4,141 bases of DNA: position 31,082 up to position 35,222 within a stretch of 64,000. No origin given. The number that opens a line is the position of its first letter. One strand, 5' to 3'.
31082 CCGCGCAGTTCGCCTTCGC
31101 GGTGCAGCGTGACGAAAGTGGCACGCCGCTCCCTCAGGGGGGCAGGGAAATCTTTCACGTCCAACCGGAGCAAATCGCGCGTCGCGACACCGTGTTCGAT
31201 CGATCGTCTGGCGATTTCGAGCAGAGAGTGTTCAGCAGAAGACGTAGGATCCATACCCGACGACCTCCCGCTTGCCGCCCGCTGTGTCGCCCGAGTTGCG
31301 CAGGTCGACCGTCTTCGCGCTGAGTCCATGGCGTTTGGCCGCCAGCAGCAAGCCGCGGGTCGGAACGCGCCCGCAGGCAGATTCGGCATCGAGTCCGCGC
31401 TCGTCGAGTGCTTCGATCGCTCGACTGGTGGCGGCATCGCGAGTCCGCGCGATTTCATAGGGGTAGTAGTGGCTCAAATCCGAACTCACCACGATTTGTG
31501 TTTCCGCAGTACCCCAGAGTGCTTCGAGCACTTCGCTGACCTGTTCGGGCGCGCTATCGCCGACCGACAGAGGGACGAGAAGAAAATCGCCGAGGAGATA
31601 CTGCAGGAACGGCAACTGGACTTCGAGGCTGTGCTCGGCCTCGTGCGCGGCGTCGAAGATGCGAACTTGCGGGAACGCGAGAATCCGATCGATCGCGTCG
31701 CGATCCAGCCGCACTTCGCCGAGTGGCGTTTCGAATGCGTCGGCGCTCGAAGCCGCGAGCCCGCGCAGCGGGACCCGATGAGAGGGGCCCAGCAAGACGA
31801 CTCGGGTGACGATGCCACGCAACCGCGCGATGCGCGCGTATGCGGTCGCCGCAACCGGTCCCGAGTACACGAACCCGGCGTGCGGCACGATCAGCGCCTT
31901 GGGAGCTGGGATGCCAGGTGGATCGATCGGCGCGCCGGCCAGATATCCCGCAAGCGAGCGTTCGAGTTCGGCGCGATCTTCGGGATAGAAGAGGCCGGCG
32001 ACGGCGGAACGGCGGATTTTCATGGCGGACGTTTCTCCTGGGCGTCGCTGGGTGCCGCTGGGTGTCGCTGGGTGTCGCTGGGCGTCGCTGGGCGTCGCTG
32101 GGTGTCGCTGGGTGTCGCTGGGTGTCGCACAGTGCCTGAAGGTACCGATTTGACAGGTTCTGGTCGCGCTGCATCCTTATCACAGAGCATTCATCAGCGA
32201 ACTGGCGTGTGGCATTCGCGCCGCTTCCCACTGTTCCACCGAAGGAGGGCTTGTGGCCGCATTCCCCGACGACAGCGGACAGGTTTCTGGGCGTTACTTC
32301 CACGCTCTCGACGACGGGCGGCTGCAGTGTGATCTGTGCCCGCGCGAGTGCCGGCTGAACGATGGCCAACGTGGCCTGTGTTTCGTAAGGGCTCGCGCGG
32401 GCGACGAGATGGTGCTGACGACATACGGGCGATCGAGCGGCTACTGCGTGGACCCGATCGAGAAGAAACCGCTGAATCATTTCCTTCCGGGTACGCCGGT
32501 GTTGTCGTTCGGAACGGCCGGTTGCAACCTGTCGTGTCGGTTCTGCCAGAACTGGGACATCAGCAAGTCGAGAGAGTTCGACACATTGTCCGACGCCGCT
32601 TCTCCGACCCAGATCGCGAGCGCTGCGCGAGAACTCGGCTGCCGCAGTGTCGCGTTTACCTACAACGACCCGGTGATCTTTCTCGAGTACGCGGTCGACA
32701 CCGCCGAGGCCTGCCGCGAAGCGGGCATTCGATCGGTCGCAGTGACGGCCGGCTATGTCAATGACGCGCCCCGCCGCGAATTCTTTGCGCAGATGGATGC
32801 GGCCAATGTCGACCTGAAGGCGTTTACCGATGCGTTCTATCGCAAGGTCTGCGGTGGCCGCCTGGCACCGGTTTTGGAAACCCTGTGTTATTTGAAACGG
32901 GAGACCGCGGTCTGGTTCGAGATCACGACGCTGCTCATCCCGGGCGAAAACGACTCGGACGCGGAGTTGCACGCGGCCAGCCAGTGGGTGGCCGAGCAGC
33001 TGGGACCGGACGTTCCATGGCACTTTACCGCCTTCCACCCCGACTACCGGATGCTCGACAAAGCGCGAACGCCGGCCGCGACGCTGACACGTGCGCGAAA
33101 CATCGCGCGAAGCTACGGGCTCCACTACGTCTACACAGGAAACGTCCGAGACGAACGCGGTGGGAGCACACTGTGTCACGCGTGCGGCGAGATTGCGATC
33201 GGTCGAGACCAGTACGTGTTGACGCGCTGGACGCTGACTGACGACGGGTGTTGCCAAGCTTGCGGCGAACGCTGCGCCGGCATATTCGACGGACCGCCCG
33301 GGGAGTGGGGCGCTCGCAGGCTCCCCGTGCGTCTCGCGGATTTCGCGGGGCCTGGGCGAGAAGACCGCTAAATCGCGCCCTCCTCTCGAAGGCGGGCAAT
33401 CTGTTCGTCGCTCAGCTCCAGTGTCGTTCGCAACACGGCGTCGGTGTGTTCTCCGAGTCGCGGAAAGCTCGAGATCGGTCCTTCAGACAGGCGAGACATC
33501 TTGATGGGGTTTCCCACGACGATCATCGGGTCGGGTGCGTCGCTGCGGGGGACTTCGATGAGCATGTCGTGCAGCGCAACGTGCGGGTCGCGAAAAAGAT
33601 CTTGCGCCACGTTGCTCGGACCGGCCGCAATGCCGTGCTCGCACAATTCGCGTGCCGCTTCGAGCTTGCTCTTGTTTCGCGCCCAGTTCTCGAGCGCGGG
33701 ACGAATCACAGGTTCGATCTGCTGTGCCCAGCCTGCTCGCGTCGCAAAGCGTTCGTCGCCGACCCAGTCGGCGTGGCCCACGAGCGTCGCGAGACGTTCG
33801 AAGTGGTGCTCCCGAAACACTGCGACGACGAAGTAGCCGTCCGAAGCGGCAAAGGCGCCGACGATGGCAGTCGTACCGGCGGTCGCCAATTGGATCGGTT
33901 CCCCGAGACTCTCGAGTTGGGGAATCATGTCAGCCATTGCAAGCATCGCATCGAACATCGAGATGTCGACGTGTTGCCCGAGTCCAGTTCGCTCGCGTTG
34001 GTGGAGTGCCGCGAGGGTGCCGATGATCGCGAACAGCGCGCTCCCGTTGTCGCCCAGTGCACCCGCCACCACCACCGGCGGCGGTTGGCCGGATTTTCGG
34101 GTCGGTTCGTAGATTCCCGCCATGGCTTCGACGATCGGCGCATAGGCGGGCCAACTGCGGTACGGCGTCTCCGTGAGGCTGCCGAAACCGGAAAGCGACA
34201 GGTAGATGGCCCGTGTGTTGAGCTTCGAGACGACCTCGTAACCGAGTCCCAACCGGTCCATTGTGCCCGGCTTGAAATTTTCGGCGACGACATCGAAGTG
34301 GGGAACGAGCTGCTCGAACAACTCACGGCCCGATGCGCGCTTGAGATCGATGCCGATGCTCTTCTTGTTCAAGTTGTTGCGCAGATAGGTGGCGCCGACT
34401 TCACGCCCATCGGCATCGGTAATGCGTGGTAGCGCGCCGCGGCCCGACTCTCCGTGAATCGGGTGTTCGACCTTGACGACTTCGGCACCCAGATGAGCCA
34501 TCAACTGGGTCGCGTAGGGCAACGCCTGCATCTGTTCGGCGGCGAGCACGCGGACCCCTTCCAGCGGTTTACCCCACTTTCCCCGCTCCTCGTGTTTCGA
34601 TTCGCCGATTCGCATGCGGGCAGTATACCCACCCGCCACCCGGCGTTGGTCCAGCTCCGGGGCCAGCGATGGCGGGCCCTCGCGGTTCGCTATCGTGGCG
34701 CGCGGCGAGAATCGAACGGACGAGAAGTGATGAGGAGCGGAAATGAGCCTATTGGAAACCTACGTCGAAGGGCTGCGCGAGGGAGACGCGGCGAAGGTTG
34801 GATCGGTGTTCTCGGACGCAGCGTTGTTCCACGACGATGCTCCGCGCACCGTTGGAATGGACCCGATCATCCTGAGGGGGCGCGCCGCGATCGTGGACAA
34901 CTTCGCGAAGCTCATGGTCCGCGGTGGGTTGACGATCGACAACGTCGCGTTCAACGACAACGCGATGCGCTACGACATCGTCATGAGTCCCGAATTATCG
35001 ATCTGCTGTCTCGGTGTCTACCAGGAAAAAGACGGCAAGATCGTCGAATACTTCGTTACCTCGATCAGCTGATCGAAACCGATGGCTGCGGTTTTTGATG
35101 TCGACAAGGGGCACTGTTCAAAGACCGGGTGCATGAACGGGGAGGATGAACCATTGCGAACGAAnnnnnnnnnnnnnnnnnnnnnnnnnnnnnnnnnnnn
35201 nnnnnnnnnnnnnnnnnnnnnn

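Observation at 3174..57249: Recurrent architecture: unrelated short tandem arrays placed at gene 5' ends throughout the window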

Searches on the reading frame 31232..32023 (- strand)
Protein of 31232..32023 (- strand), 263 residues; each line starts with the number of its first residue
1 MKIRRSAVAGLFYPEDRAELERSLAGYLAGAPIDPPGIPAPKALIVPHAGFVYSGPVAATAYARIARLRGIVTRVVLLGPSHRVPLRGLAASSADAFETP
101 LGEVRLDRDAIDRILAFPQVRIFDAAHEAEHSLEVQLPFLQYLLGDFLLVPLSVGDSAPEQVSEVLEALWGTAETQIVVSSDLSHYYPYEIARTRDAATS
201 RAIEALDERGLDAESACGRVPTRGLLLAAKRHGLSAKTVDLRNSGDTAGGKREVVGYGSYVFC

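Call 8: search_protein_families(library=pfam, proteins=[window:31232-32023:-])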
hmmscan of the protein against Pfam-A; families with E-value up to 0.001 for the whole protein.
window:31232-32023:- (263 aa): 1 family
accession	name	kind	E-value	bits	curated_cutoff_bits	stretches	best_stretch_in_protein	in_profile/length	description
PF01875.22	Memo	-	2.1e-51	175.1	27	1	6-260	2-268/269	Memo-like protein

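Call 12: find_encoding_contigs(protein=window:31232-32023:-, flank=10000, max_places=6)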
Protein window:31232-32023:- (263 aa): 4 contigs read that carry it; 4 places shown.
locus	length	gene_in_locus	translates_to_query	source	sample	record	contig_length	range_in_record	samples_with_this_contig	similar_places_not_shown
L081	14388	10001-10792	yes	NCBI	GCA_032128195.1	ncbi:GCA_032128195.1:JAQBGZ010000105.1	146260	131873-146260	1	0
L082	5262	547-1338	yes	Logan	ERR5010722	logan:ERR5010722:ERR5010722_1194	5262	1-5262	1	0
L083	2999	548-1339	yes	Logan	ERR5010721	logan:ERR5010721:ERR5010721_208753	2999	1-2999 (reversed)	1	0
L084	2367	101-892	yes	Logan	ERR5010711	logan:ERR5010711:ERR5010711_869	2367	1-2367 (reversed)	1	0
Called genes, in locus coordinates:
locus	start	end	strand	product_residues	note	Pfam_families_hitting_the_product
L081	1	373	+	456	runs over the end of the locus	PF00884:Sulfatase, PF16347:SGSH_C, PF09365:DUF2461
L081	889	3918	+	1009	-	PF01564:Spermine_synth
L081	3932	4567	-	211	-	PF13590:DUF4136 (weak)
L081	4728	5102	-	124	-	-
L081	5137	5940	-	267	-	PF12746:GNAT_acetyltran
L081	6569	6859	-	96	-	-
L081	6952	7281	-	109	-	PF12680:SnoaL_2 (weak)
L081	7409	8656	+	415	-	PF02515:CoA_transf_3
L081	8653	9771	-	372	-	PF04055:Radical_SAM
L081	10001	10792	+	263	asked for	PF01875:Memo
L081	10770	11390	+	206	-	PF01871:AMMECR1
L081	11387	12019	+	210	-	PF07947:YhhN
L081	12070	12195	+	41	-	-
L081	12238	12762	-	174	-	PF22769:DCD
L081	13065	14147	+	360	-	PF19315:MC_hydratase, PF01575:MaoC_dehydratas, PF13452:FAS1_DH_region (weak)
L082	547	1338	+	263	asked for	PF01875:Memo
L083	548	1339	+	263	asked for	PF01875:Memo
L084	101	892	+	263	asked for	PF01875:Memo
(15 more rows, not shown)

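Call 28: find_related_loci(query=window:31232-32023:-, collection=metagenome_contigs, flank=10000)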
Query window:31232-32023:- (263 aa) in metagenome_contigs; peptide patterns used: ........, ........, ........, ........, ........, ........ (x = any residue, [..] = any of these).
600 stretches matched a pattern (row limit reached: there are more); 587 encode a relative of the query (tblastn E <= 1e-3); the best 80 are kept; 80 distinct loci.
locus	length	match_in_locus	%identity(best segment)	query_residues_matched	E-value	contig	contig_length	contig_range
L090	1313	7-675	75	41-263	1e-113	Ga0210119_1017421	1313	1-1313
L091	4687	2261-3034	60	2-262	1e-100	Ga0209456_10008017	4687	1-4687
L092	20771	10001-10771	57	3-262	2e-97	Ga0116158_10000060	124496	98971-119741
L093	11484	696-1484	61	2-262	2e-96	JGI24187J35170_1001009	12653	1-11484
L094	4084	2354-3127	57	3-262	2e-94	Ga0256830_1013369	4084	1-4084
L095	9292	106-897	59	3-263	1e-91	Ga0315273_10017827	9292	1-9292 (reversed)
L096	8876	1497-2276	59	2-262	7e-92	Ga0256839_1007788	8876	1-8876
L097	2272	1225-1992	56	4-262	1e-94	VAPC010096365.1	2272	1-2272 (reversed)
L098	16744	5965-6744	59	2-263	2e-90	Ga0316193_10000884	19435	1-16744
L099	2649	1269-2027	60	3-257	4e-92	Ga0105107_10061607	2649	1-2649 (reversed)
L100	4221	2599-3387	60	3-262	1e-89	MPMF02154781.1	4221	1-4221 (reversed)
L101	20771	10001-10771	61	3-262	4e-89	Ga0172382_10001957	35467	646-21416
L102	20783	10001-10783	58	3-263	4e-89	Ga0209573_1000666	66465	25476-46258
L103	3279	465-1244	55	2-262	8e-90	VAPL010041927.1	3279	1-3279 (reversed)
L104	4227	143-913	58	4-262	1e-88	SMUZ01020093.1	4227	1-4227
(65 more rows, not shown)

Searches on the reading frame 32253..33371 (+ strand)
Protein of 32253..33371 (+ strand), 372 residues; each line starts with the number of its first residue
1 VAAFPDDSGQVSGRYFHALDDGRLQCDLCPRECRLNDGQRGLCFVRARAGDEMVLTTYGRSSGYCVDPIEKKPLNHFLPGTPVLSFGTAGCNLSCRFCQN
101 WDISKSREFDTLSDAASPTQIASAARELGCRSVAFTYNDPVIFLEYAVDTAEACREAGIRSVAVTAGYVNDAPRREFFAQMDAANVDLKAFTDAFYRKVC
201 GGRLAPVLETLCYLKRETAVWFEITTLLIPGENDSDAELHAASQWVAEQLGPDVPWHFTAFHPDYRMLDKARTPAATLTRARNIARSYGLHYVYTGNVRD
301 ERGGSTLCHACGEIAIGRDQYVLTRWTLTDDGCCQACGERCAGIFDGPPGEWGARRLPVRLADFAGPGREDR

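Call 8: search_protein_families(library=pfam, proteins=[window:32253-33371:+])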
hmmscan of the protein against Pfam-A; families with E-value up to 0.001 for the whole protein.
window:32253-33371:+ (372 aa): 1 family
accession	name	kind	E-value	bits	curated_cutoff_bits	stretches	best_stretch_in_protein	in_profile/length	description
PF04055.27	Radical_SAM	-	2e-17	64.3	29.5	1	88-238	4-160/166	Radical SAM superfamily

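Call 9: find_related_loci(query=window:32253-33371:+, collection=genome_contigs, flank=10000)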
Query window:32253-33371:+ (372 aa) in genome_contigs; peptide patterns used: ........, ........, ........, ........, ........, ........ (x = any residue, [..] = any of these).
600 stretches matched a pattern (row limit reached: there are more); 593 encode a relative of the query (tblastn E <= 1e-3); the best 80 are kept; 80 distinct loci.
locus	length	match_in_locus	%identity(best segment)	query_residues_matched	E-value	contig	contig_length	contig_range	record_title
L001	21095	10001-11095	76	1-365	0e+0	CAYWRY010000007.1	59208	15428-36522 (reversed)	MAG TPA_asm: uncultured Spirochaetales bacterium isolate binchicken_co107_401 genome assembly, contig: NODE_1290_length_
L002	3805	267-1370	72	1-369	0e+0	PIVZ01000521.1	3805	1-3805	MAG: bacterium isolate Glo_18 GloG15_CONTIG42478, whole genome shotgun sequence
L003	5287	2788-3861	75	8-365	0e+0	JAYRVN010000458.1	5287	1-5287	MAG: Chloroflexota bacterium isolate NJ_NJASGE3bin.21 k141_1462852, whole genome shotgun sequence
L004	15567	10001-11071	71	11-367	3e-180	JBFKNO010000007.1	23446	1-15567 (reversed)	MAG: Nitrospiraceae bacterium isolate Mix_sand22.2022.08.D.83 k141_5334548_length_23446_cov_12.0216, whole genome shotgu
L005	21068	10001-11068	72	11-366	2e-180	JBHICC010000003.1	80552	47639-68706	MAG: Acidiferrobacterales bacterium isolate FS_2_bin.10 NODE_28_length_80552_cov_7.398251, whole genome shotgun sequence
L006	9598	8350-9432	73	6-366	2e-180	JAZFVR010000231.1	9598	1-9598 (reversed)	MAG: Alphaproteobacteria bacterium isolate BS3bin.25 BS3bin.25_231, whole genome shotgun sequence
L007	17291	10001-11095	73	2-367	2e-179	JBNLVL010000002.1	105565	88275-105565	MAG: Myxococcota bacterium isolate JB083 k141_106181, whole genome shotgun sequence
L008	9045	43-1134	71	2-365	6e-179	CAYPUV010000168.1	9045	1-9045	MAG TPA_asm: uncultured Anaerolineaceae bacterium isolate binchicken_co64_42 genome assembly, contig: NODE_5629_length_9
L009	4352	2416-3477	73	11-364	0e+0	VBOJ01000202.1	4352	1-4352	MAG: Nitrospirae bacterium isolate NS_7 14_1009_16_40cm_scaffold_90643_e:2704, whole genome shotgun sequence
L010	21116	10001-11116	69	1-370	2e-177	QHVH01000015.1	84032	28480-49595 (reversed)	MAG: Blastocatellia bacterium AA13 isolate gp4 AA13 14_0929_09_20cm_scaffold_14_curated, whole genome shotgun sequence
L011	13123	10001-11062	71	11-364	2e-177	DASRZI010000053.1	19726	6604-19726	MAG TPA_asm: Candidatus Zixiibacteriota bacterium isolate SMAG_U14180 k141_3811748, whole genome shotgun sequence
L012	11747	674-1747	70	8-365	2e-177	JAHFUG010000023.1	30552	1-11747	MAG: Blastocatellia bacterium isolate nzgw74 NODE_34_length_30553_cov_9.387947, whole genome shotgun sequence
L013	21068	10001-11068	71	11-366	4e-177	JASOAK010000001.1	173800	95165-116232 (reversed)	MAG: bacterium isolate UBA10199-1 HKU-EGSB-UBA10199-1_1, whole genome shotgun sequence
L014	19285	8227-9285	73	11-363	3e-177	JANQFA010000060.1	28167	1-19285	MAG: Myxococcota bacterium isolate PL23a_bin.57 k99_5135401, whole genome shotgun sequence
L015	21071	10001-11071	73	8-364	6e-177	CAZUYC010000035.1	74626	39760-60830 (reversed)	MAG TPA_asm: uncultured Spirochaetales bacterium isolate binchicken_co165_278 genome assembly, contig: k141_1369419, who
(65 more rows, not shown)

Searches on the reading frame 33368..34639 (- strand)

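Call 46: search_protein_families(library=pfam, max_evalue=0.00001, proteins=[window:33368-34639:-])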
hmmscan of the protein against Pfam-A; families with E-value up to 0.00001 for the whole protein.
window:33368-34639:- (423 aa): 1 family
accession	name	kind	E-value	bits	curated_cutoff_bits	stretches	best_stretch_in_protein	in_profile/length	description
PF02515.22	CoA_transf_3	-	9.8e-92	308.3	23.3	1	26-399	1-366/366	CoA-transferase family III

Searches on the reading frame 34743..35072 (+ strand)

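Call 19: search_protein_families(library=pfam, proteins=[window:34743-35072:+])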
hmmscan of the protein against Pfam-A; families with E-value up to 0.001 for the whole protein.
window:34743-35072:+ (109 aa): 1 family
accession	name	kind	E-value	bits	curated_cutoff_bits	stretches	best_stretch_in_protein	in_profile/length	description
PF12680.13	SnoaL_2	-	5.2e-06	27.4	27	1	5-102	2-101/102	SnoaL-like domain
